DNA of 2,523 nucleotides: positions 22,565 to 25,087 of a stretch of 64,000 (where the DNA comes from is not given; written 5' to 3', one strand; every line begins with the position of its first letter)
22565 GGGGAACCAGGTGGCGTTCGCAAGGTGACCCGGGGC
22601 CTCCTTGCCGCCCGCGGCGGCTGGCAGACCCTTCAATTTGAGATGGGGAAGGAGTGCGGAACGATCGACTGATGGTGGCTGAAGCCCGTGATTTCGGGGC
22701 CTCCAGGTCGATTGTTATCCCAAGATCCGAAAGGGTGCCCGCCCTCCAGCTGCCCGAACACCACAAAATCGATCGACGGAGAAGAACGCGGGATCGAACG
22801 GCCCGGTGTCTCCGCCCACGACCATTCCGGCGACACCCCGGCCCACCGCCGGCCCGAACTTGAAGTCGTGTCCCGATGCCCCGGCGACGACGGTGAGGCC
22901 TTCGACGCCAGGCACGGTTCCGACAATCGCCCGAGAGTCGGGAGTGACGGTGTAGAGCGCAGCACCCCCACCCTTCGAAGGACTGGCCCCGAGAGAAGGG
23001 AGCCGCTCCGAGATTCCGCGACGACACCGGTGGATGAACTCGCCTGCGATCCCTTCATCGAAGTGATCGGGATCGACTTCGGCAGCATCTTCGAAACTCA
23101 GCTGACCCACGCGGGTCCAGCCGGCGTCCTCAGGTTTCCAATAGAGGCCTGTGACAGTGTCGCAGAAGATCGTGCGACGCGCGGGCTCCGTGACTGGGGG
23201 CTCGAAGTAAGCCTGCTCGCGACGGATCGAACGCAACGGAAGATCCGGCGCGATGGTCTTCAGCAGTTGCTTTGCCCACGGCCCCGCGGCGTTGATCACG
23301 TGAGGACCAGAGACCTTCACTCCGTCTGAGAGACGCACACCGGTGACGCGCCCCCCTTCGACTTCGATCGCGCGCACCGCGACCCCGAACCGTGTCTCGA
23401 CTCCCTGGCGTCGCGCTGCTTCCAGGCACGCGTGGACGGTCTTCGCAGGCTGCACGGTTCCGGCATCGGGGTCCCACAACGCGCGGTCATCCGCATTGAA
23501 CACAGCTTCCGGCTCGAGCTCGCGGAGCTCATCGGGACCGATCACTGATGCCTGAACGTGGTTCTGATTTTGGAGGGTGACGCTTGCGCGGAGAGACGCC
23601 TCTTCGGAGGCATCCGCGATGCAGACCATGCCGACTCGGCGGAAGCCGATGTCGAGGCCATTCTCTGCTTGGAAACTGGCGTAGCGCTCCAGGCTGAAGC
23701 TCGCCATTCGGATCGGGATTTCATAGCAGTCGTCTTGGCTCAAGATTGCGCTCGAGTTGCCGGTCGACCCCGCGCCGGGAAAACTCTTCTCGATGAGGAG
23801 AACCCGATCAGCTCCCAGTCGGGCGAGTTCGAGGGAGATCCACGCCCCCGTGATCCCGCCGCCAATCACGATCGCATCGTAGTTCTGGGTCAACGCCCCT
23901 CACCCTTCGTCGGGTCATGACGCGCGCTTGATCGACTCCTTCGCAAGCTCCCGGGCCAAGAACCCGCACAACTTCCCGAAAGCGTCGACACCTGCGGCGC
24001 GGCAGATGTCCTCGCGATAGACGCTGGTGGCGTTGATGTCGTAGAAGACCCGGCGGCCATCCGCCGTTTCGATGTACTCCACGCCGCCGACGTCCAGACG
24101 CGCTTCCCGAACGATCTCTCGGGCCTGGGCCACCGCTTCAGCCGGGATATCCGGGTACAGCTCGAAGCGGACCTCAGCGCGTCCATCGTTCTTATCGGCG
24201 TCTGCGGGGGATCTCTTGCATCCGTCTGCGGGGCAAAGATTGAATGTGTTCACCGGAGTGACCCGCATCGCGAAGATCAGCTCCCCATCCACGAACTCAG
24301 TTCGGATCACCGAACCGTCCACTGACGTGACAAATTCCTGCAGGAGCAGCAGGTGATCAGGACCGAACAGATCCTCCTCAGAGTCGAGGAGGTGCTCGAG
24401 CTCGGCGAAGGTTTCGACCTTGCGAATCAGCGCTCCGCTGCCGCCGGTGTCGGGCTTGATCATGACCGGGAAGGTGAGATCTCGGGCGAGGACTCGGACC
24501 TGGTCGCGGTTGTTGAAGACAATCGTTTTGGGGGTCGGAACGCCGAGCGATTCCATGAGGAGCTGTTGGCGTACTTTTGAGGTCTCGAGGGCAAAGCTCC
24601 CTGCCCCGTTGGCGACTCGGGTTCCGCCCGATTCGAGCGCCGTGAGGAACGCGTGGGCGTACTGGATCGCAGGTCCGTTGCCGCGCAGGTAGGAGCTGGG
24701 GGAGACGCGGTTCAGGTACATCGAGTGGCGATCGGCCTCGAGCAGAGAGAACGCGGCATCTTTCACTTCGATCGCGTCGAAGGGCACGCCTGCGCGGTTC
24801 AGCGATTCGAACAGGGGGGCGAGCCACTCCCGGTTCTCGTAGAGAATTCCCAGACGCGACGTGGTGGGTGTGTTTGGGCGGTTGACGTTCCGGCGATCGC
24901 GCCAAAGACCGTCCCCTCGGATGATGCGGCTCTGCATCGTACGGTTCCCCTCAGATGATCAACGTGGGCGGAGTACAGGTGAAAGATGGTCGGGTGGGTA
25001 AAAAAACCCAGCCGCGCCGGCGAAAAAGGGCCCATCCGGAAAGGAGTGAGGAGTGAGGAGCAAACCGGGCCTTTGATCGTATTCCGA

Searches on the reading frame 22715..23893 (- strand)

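Call 8: search_protein_families(library=pfam, proteins=[window:22715-23893:-], max_evalue=0.01)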
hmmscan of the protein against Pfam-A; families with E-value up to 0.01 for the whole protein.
window:22715-23893:- (392 aa): 7 families
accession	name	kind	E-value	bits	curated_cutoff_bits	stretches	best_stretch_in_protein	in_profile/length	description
PF01266.30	DAO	-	1.2e-60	206.4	27.9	1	6-355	1-351/353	FAD dependent oxidoreductase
PF00890.30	FAD_binding_2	-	3.9e-07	30.1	20.4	1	6-49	1-43/414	FAD binding domain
PF07992.20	Pyr_redox_2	-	2.4e-06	27.6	26.1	0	5-57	1-53/291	Pyridine nucleotide-disulphide oxidoreductase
PF01134.28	GIDA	-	0.00012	21.7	22.1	0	6-35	1-30/391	Glucose inhibited division protein A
PF00070.33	Pyr_redox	-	0.00048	21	22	0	154-191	44-82/82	Pyridine nucleotide-disulphide oxidoreductase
PF01494.25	FAD_binding_3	-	0.001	18.8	22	0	5-36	2-32/349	FAD binding domain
PF12831.13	FAD_oxidored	-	0.0011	18.7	27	0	6-37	1-31/416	FAD dependent oxidoreductase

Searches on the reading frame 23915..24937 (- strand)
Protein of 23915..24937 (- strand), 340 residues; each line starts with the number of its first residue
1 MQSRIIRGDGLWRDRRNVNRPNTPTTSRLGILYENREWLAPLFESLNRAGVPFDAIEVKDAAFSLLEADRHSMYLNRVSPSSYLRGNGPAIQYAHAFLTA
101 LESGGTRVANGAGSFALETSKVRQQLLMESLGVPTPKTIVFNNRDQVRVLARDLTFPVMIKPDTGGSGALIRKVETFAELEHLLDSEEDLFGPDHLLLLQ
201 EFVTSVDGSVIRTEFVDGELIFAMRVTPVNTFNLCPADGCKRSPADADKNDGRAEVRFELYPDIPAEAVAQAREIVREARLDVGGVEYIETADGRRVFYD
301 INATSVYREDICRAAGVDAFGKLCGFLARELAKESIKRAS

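Call 8: search_protein_families(library=pfam, proteins=[window:23915-24937:-], max_evalue=0.01)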
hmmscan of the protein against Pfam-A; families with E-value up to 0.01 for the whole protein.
window:23915-24937:- (340 aa): 4 families
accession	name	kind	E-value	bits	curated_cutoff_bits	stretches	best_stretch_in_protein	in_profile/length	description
PF08443.16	RimK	-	5e-06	26.7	21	1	122-227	5-106/188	RimK-like ATP-grasp domain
PF07478.18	Dala_Dala_lig_C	-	0.001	19.1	24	1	127-186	1-67/204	D-ala D-ala ligase C-terminus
PF02786.22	CPSase_L_D2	-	0.0011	19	19.8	1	122-186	3-69/211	Carbamoyl-phosphate synthase L chain, ATP binding domain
PF02222.28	ATP-grasp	-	0.0018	18.4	27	1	127-185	2-64/179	ATP-grasp domain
